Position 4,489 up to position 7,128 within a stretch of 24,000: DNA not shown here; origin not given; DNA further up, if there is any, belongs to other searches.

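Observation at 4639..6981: UbiB/ABC1 atypical kinase covalently fused to a diiron ferritin-like (R2/AurF/Coq7-type chemistry) domain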

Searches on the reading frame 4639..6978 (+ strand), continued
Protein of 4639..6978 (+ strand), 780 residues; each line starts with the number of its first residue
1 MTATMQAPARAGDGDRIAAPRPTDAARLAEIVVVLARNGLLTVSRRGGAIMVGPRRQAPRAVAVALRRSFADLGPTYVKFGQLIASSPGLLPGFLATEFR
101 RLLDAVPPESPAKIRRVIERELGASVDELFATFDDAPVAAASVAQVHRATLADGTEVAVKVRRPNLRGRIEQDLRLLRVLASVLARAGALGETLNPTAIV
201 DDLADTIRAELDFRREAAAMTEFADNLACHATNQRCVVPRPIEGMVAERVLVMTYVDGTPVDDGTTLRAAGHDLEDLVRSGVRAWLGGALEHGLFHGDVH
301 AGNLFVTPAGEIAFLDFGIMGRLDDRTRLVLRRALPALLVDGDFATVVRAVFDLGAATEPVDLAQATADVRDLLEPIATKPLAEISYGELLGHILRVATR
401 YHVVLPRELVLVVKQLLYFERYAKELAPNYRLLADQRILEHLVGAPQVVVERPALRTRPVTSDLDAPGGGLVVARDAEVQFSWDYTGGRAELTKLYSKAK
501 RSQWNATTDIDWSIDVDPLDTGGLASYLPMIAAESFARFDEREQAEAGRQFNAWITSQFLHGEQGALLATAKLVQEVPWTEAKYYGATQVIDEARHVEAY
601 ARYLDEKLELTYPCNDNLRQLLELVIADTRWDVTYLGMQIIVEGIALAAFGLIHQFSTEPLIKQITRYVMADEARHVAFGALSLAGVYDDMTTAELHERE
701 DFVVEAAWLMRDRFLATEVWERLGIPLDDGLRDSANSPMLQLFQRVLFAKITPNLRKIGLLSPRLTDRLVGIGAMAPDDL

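Call 6: find_homologous_proteins(query=window:4639-6978:+, max_evalue=0.00001)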
Query window:4639-6978:+ (780 aa): 1532 proteins with E <= 0.00001 among 8000 candidates; the best 120 are listed.
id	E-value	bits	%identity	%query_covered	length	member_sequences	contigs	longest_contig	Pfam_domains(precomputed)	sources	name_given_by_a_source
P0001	0.0e+0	1656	96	100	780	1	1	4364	PF27536.1,PF03109.23,PF11583.15,PF01636.30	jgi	jgi:predicted unusual protein kinase regulating ubiquinone biosynthesis (AarF/ABC1/UbiB family)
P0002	0.0e+0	1655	96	100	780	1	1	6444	PF27536.1,PF03109.23,PF11583.15,PF01636.30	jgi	jgi:predicted unusual protein kinase regulating ubiquinone biosynthesis (AarF/ABC1/UbiB family)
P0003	0.0e+0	1651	96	100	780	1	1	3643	PF27536.1,PF03109.23,PF11583.15,PF01636.30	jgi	jgi:predicted unusual protein kinase regulating ubiquinone biosynthesis (AarF/ABC1/UbiB family)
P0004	0.0e+0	1651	96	100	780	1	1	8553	PF27536.1,PF03109.23,PF11583.15,PF01636.30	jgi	jgi:predicted unusual protein kinase regulating ubiquinone biosynthesis (AarF/ABC1/UbiB family)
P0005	0.0e+0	1651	96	100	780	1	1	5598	PF27536.1,PF03109.23,PF11583.15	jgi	jgi:predicted unusual protein kinase regulating ubiquinone biosynthesis (AarF/ABC1/UbiB family)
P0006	0.0e+0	1650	96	100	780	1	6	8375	PF27536.1,PF03109.23,PF11583.15,PF01636.30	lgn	-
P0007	0.0e+0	1649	96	100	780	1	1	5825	PF27536.1,PF03109.23,PF11583.15,PF01636.30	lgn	-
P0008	0.0e+0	1649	96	100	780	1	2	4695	PF27536.1,PF03109.23,PF11583.15,PF01636.30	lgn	-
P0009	0.0e+0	1648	96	100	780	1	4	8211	PF27536.1,PF03109.23,PF11583.15,PF01636.30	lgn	-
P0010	0.0e+0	1648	96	100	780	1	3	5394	PF27536.1,PF03109.23,PF11583.15,PF01636.30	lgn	-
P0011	0.0e+0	1648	96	100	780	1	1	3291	PF27536.1,PF03109.23,PF11583.15,PF01636.30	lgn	-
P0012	0.0e+0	1648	96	100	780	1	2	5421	PF27536.1,PF03109.23,PF11583.15,PF01636.30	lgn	-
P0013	0.0e+0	1647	96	100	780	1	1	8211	PF27536.1,PF03109.23,PF11583.15,PF01636.30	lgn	-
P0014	0.0e+0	1647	96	100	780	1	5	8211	PF27536.1,PF03109.23,PF11583.15,PF01636.30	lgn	-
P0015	0.0e+0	1644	95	100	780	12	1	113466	PF27536.1,PF03109.23,PF11583.15,PF01636.30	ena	-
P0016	0.0e+0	1620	94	100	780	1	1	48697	PF27536.1,PF03109.23,PF11583.15,PF01163.29,PF01636.30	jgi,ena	jgi:ubiquinone biosynthesis protein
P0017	0.0e+0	1575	92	100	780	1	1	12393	PF27536.1,PF03109.23,PF11583.15,PF01636.30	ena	-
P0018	0.0e+0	1551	90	100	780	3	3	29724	PF27536.1,PF03109.23,PF11583.15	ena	-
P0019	0.0e+0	1528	89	100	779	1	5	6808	PF27536.1,PF03109.23,PF11583.15,PF01636.30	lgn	-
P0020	0.0e+0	1522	89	100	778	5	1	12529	PF27536.1,PF03109.23,PF11583.15,PF01636.30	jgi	jgi:predicted unusual protein kinase regulating ubiquinone biosynthesis (AarF/ABC1/UbiB family)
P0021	0.0e+0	1517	88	100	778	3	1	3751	PF27536.1,PF03109.23,PF11583.15,PF01636.30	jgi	jgi:ubiquinone biosynthesis protein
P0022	0.0e+0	1510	88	100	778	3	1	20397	PF27536.1,PF03109.23,PF11583.15,PF01636.30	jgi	jgi:ubiquinone biosynthesis protein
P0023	0.0e+0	1506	88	100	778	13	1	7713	PF27536.1,PF03109.23,PF11583.15,PF01636.30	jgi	-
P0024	0.0e+0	1492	86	100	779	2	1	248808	PF27536.1,PF03109.23,PF11583.15,PF01636.30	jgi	jgi:ubiquinone biosynthesis protein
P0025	0.0e+0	1483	86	100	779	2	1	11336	PF27536.1,PF03109.23,PF11583.15,PF01636.30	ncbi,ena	-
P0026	0.0e+0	1476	86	100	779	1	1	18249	PF27536.1,PF03109.23,PF11583.15,PF01636.30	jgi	jgi:ubiquinone biosynthesis protein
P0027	0.0e+0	1475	85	100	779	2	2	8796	PF27536.1,PF03109.23,PF11583.15,PF01636.30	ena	-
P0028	0.0e+0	1467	85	100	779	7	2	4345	PF27536.1,PF03109.23,PF11583.15,PF01636.30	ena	-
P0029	0.0e+0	1465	85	100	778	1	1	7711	PF27536.1,PF03109.23,PF11583.15,PF01636.30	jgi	jgi:predicted unusual protein kinase regulating ubiquinone biosynthesis (AarF/ABC1/UbiB family)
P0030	0.0e+0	1460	85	100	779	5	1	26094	PF27536.1,PF03109.23,PF11583.15,PF01636.30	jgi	jgi:predicted unusual protein kinase regulating ubiquinone biosynthesis (AarF/ABC1/UbiB family)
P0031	0.0e+0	1443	84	99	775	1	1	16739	PF27536.1,PF03109.23,PF11583.15,PF01636.30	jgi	jgi:predicted unusual protein kinase regulating ubiquinone biosynthesis (AarF/ABC1/UbiB family)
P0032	0.0e+0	1441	84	100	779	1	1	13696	PF27536.1,PF03109.23,PF11583.15,PF01636.30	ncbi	-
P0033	0.0e+0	1428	84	98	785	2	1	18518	PF27536.1,PF03109.23,PF11583.15,PF01636.30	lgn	-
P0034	0.0e+0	1347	79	100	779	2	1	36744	PF27536.1,PF03109.23,PF11583.15,PF01636.30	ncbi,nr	ncbi:MAG TPA: AarF/UbiB family protein [Acidimicrobiales bacterium]|nr:AarF/UbiB family protein [Aci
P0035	0.0e+0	1342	79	100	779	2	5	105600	PF27536.1,PF03109.23,PF11583.15,PF01163.29,PF01636.30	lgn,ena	-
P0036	0.0e+0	1311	77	100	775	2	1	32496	PF27536.1,PF03109.23,PF11583.15,PF01163.29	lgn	-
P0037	0.0e+0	1296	77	97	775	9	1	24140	PF27536.1,PF03109.23,PF11583.15,PF01163.29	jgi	jgi:predicted unusual protein kinase regulating ubiquinone biosynthesis (AarF/ABC1/UbiB family)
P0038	0.0e+0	1279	78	96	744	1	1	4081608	PF27536.1,PF03109.23,PF11583.15,PF01163.29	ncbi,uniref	ncbi:AarF/UbiB family protein [Actinospongicola halichondriae]|uniref:AarF/UbiB family protein n=1 T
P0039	0.0e+0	1256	75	97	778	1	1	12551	PF27536.1,PF03109.23,PF11583.15,PF01163.29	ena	-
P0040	0.0e+0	1254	73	100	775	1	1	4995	PF27536.1,PF03109.23,PF11583.15,PF01163.29,PF01636.30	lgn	-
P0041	0.0e+0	1250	75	97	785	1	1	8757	PF27536.1,PF03109.23,PF11583.15,PF01163.29,PF01636.30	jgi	jgi:ubiquinone biosynthesis protein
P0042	0.0e+0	1237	73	98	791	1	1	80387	PF27536.1,PF03109.23,PF11583.15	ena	-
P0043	0.0e+0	1237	73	97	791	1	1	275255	PF27536.1,PF03109.23,PF11583.15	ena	-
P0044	0.0e+0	1235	72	99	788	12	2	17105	PF27536.1,PF03109.23,PF11583.15,PF01636.30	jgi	jgi:predicted unusual protein kinase regulating ubiquinone biosynthesis (AarF/ABC1/UbiB family)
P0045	0.0e+0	1232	74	97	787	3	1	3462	PF27536.1,PF03109.23,PF11583.15,PF01636.30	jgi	-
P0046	0.0e+0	1219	72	97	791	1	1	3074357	PF27536.1,PF03109.23,PF11583.15,PF01636.30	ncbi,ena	-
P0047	0.0e+0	1219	72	97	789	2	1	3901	PF27536.1,PF03109.23,PF11583.15,PF01636.30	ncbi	-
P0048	0.0e+0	1218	77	93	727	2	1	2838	PF27536.1,PF03109.23,PF11583.15,PF01163.29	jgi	jgi:predicted unusual protein kinase regulating ubiquinone biosynthesis (AarF/ABC1/UbiB family)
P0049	0.0e+0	1214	71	100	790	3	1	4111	PF27536.1,PF03109.23,PF11583.15,PF01636.30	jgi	jgi:predicted unusual protein kinase regulating ubiquinone biosynthesis (AarF/ABC1/UbiB family)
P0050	0.0e+0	1214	72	100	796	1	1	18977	PF27536.1,PF03109.23,PF11583.15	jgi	jgi:predicted unusual protein kinase regulating ubiquinone biosynthesis (AarF/ABC1/UbiB family)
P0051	0.0e+0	1214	72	97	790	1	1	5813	PF27536.1,PF03109.23,PF11583.15,PF01636.30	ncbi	-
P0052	0.0e+0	1210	71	100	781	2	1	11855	PF27536.1,PF03109.23,PF11583.15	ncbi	-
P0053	0.0e+0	1206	72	97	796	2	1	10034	PF27536.1,PF03109.23,PF11583.15,PF01636.30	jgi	jgi:predicted unusual protein kinase regulating ubiquinone biosynthesis (AarF/ABC1/UbiB family)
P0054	0.0e+0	1206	71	99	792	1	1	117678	PF27536.1,PF03109.23,PF11583.15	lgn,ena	-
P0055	0.0e+0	1205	74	97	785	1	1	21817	PF27536.1,PF03109.23,PF11583.15,PF01163.29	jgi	jgi:predicted unusual protein kinase regulating ubiquinone biosynthesis (AarF/ABC1/UbiB family)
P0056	0.0e+0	1204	71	100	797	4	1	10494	PF27536.1,PF03109.23,PF11583.15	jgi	jgi:ubiquinone biosynthesis protein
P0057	0.0e+0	1204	74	97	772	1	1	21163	PF27536.1,PF03109.23,PF11583.15,PF01636.30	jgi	jgi:predicted unusual protein kinase regulating ubiquinone biosynthesis (AarF/ABC1/UbiB family)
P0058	0.0e+0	1204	73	97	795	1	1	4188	PF27536.1,PF03109.23,PF11583.15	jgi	jgi:predicted unusual protein kinase regulating ubiquinone biosynthesis (AarF/ABC1/UbiB family)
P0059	0.0e+0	1199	72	99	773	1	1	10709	PF27536.1,PF03109.23,PF11583.15,PF01163.29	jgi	jgi:predicted unusual protein kinase regulating ubiquinone biosynthesis (AarF/ABC1/UbiB family)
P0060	0.0e+0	1197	72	98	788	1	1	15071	PF27536.1,PF03109.23,PF11583.15,PF01636.30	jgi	-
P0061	0.0e+0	1197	72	97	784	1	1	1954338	PF27536.1,PF03109.23,PF11583.15,PF01163.29,PF01636.30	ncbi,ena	-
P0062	0.0e+0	1196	71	99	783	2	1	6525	PF27536.1,PF03109.23,PF11583.15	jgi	jgi:predicted unusual protein kinase regulating ubiquinone biosynthesis (AarF/ABC1/UbiB family)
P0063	0.0e+0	1194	71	97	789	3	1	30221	PF27536.1,PF03109.23,PF11583.15,PF01636.30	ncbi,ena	-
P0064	0.0e+0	1192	70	98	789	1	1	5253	PF27536.1,PF03109.23,PF11583.15,PF01163.29,PF01636.30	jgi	jgi:ubiquinone biosynthesis protein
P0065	0.0e+0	1192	72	97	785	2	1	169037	PF27536.1,PF03109.23,PF11583.15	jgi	-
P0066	0.0e+0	1183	73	97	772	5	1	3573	PF27536.1,PF03109.23,PF11583.15,PF01636.30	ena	-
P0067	0.0e+0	1183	70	99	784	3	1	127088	PF27536.1,PF03109.23,PF11583.15,PF01163.29,PF01636.30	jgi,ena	-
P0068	0.0e+0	1182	71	97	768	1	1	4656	PF27536.1,PF03109.23,PF11583.15,PF01636.30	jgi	jgi:predicted unusual protein kinase regulating ubiquinone biosynthesis (AarF/ABC1/UbiB family)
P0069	0.0e+0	1180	70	99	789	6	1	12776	PF27536.1,PF03109.23,PF11583.15,PF01636.30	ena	-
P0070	0.0e+0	1173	70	99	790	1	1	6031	PF27536.1,PF03109.23,PF11583.15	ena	-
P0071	0.0e+0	1173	71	97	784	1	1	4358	PF27536.1,PF03109.23,PF11583.15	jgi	jgi:predicted unusual protein kinase regulating ubiquinone biosynthesis (AarF/ABC1/UbiB family)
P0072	0.0e+0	1170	71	97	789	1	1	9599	PF27536.1,PF03109.23,PF11583.15,PF01636.30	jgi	jgi:predicted unusual protein kinase regulating ubiquinone biosynthesis (AarF/ABC1/UbiB family)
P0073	0.0e+0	1165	71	98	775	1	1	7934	PF27536.1,PF03109.23,PF11583.15,PF01636.30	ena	-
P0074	0.0e+0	1162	72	97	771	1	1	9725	PF27536.1,PF03109.23,PF11583.15,PF01163.29,PF01636.30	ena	-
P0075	0.0e+0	1160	72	96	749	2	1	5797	PF27536.1,PF03109.23,PF11583.15,PF01163.29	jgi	-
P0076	0.0e+0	1156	71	97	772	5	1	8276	PF27536.1,PF03109.23,PF11583.15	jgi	jgi:predicted unusual protein kinase regulating ubiquinone biosynthesis (AarF/ABC1/UbiB family)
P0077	0.0e+0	1145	69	100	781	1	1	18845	PF27536.1,PF03109.23,PF11583.15,PF01163.29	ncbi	ncbi:MAG: AarF/UbiB family protein [Acidimicrobiales bacterium]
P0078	0.0e+0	1144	69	97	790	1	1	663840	PF27536.1,PF03109.23,PF11583.15,PF01636.30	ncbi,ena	-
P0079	0.0e+0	1142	69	97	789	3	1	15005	PF27536.1,PF03109.23,PF11583.15,PF01163.29,PF01636.30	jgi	-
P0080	0.0e+0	1139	69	97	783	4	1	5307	PF27536.1,PF03109.23,PF00268.28,PF11583.15,PF01163.29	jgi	-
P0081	0.0e+0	1137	70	97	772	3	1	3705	PF27536.1,PF03109.23,PF11583.15,PF01636.30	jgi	-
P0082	0.0e+0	1131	68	97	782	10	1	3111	PF27536.1,PF03109.23,PF11583.15,PF01163.29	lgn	-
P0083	0.0e+0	1124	68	97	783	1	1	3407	PF27536.1,PF03109.23,PF11583.15,PF01163.29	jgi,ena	-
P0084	0.0e+0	1123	67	97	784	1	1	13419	PF27536.1,PF03109.23,PF11583.15,PF01163.29,PF01636.30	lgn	-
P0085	0.0e+0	1120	68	97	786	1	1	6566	PF27536.1,PF03109.23,PF11583.15,PF01163.29,PF01636.30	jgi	jgi:predicted unusual protein kinase regulating ubiquinone biosynthesis (AarF/ABC1/UbiB family)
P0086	0.0e+0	1113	68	97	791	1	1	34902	PF27536.1,PF03109.23,PF11583.15,PF01163.29,PF01636.30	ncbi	-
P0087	0.0e+0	1106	66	100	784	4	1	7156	PF27536.1,PF03109.23,PF11583.15,PF01163.29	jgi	jgi:predicted unusual protein kinase regulating ubiquinone biosynthesis (AarF/ABC1/UbiB family)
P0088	0.0e+0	1103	68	97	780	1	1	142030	PF27536.1,PF03109.23,PF11583.15,PF01163.29,PF01636.30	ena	-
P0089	0.0e+0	1100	66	97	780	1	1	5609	PF27536.1,PF03109.23,PF11583.15,PF01636.30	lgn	-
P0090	0.0e+0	1090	67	97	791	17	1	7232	PF27536.1,PF03109.23,PF11583.15,PF01163.29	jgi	jgi:predicted unusual protein kinase regulating ubiquinone biosynthesis (AarF/ABC1/UbiB family)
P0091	0.0e+0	1081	66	100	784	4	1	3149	PF27536.1,PF03109.23,PF11583.15,PF01163.29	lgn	-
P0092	0.0e+0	1062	65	97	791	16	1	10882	PF27536.1,PF03109.23,PF11583.15,PF01636.30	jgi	jgi:predicted unusual protein kinase regulating ubiquinone biosynthesis (AarF/ABC1/UbiB family)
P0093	0.0e+0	1060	65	97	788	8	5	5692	PF27536.1,PF03109.23,PF11583.15,PF01636.30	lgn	-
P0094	0.0e+0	1053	65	97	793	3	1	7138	PF27536.1,PF03109.23,PF11583.15,PF01636.30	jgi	-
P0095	0.0e+0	1041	62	99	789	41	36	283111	PF27536.1,PF03109.23,PF11583.15,PF01636.30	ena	-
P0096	1.7e-291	987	70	83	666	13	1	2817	PF27536.1,PF03109.23,PF11583.15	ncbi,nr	ncbi:MAG: hypothetical protein JO087_13430, partial [Actinobacteria bacterium]|nr:hypothetical prote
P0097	1.3e-284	964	73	77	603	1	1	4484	PF27536.1,PF03109.23,PF00268.28,PF11583.15,PF01163.29,PF01636.30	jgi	jgi:hypothetical protein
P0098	3.6e-279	946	65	85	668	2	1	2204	PF27536.1,PF03109.23,PF11583.15,PF01163.29,PF01636.30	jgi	jgi:hypothetical protein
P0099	3.5e-273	927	73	75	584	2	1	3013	PF27536.1,PF03109.23,PF11583.15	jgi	-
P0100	3.0e-269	914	89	59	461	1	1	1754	PF27536.1,PF11583.15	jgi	jgi:hypothetical protein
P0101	3.3e-265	900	68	76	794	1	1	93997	PF27536.1,PF03109.23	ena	-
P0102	6.7e-265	899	67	80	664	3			PF27536.1,PF03109.23,PF11583.15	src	-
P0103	7.4e-262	889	74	71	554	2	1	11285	PF27536.1,PF03109.23,PF01636.30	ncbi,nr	ncbi:MAG TPA: AarF/UbiB family protein, partial [Acidimicrobiales bacterium]|nr:AarF/UbiB family pro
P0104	5.6e-249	847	77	65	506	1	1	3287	PF27536.1,PF03109.23,PF11583.15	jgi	jgi:hypothetical protein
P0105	6.8e-239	813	72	66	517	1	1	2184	PF27536.1,PF03109.23,PF11583.15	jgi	jgi:hypothetical protein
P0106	2.2e-232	792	64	73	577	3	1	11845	PF27536.1,PF03109.23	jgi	jgi:predicted unusual protein kinase regulating ubiquinone biosynthesis (AarF/ABC1/UbiB family)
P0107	3.2e-230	785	82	58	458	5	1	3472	PF27536.1,PF03109.23,PF01636.30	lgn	-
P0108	2.0e-225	769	66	67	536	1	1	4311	PF27536.1,PF03109.23,PF11583.15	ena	-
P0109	8.2e-224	763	74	59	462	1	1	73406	PF27536.1,PF11583.15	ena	-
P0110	3.4e-221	755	79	57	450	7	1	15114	PF27536.1,PF03109.23,PF01636.30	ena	-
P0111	6.6e-217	740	72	58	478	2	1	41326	PF27536.1,PF03109.23,PF11583.15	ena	-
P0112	1.2e-201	690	74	57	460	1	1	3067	PF27536.1,PF03109.23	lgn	-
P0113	4.8e-193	662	70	57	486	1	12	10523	PF27536.1,PF03109.23,PF01163.29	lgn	-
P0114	9.8e-185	634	70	57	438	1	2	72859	PF27536.1,PF03109.23,PF01636.30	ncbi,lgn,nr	ncbi:MAG TPA: AarF/UbiB family protein [Acidimicrobiales bacterium]|nr:AarF/UbiB family protein [Aci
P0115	3.2e-184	632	69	57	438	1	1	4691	PF27536.1,PF03109.23,PF01636.30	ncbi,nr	ncbi:MAG TPA: AarF/UbiB family protein [Acidimicrobiales bacterium]|nr:AarF/UbiB family protein [Aci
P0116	7.6e-184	631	70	57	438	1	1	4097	PF27536.1,PF03109.23,PF01636.30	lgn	-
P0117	5.9e-183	628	69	57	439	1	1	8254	PF27536.1,PF03109.23,PF01636.30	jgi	jgi:predicted unusual protein kinase regulating ubiquinone biosynthesis (AarF/ABC1/UbiB family)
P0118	9.9e-180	618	68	57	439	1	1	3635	PF27536.1,PF03109.23,PF01636.30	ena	-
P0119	1.9e-178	613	71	54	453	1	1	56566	PF27536.1,PF03109.23,PF01636.30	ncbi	-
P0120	2.8e-171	590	66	56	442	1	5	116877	PF27536.1,PF03109.23,PF01163.29,PF01636.30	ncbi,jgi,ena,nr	ncbi:MAG: AarF/UbiB family protein [Actinomycetota bacterium]|jgi:predicted unusual protein kinase r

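Call 15: find_encoding_contigs(protein=P0038, flank=10000, max_places=2)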
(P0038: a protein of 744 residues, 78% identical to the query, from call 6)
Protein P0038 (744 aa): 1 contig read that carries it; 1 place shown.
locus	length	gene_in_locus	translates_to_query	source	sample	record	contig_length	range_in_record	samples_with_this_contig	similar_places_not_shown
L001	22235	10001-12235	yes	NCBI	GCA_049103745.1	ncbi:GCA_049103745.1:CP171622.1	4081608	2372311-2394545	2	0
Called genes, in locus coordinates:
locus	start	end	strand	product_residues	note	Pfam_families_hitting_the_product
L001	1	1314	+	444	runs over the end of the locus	PF16841:CBM60 (weak), PF20434:BD-FAE (faint)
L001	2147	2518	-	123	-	-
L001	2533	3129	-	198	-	PF00440:TetR_N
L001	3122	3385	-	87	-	-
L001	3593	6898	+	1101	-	PF03176:MMPL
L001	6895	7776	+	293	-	PF00561:Abhydrolase_1, PF12146:Hydrolase_4, PF12697:Abhydrolase_6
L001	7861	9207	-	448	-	PF03109:ABC1, PF01636:APH, PF27536:UbiB_helical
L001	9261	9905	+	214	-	PF00440:TetR_N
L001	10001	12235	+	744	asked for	PF03109:ABC1, PF01163:RIO1 (weak), PF27536:UbiB_helical, PF11583:AurF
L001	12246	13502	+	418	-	PF00067:p450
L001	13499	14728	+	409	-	PF00067:p450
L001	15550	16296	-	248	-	-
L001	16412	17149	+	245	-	PF09844:DUF2071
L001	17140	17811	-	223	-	PF08751:TrwC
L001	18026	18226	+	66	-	PF12728:HTH_17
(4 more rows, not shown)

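Call 16: find_encoding_contigs(protein=P0095, flank=10000, max_places=2)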
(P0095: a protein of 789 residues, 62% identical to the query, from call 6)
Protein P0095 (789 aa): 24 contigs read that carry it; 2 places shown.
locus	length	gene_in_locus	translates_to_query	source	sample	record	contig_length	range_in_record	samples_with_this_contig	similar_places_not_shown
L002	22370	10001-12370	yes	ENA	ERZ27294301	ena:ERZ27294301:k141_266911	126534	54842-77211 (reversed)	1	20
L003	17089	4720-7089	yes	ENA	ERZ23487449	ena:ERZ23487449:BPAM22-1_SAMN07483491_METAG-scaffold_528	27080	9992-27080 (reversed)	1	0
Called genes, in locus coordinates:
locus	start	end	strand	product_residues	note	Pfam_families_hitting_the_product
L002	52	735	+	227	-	PF00441:Acyl-CoA_dh_1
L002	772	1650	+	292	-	PF00135:COesterase (weak), PF10340:Say1_Mug180, PF20434:BD-FAE, PF07859:Abhydrolase_3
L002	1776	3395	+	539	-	PF00743:FMO-like, PF01266:DAO (faint), PF07992:Pyr_redox_2, PF13450:NAD_binding_8, PF13738:Pyr_redox_3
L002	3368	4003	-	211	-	PF00440:TetR_N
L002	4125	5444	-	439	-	PF02771:Acyl-CoA_dh_N (faint), PF02770:Acyl-CoA_dh_M, PF00441:Acyl-CoA_dh_1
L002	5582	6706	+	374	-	PF04909:Amidohydro_2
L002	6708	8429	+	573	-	PF01979:Amidohydro_1 (faint), PF07969:Amidohydro_3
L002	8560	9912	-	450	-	PF03109:ABC1, PF01636:APH (weak), PF27536:UbiB_helical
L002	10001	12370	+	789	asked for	PF03109:ABC1, PF01636:APH (faint), PF27536:UbiB_helical, PF11583:AurF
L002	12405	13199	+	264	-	PF00378:ECH_1, PF16113:ECH_2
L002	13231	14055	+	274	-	PF00106:adh_short, PF08659:KR, PF13561:adh_short_C2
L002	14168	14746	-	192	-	PF00440:TetR_N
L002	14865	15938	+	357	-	-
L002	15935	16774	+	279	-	PF00106:adh_short, PF08659:KR, PF13561:adh_short_C2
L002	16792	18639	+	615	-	PF00743:FMO-like (faint), PF07992:Pyr_redox_2 (faint), PF13450:NAD_binding_8, PF13738:Pyr_redox_3 (weak)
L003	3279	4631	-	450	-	PF03109:ABC1, PF01636:APH (weak), PF27536:UbiB_helical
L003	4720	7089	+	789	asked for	PF03109:ABC1, PF01636:APH (faint), PF27536:UbiB_helical, PF11583:AurF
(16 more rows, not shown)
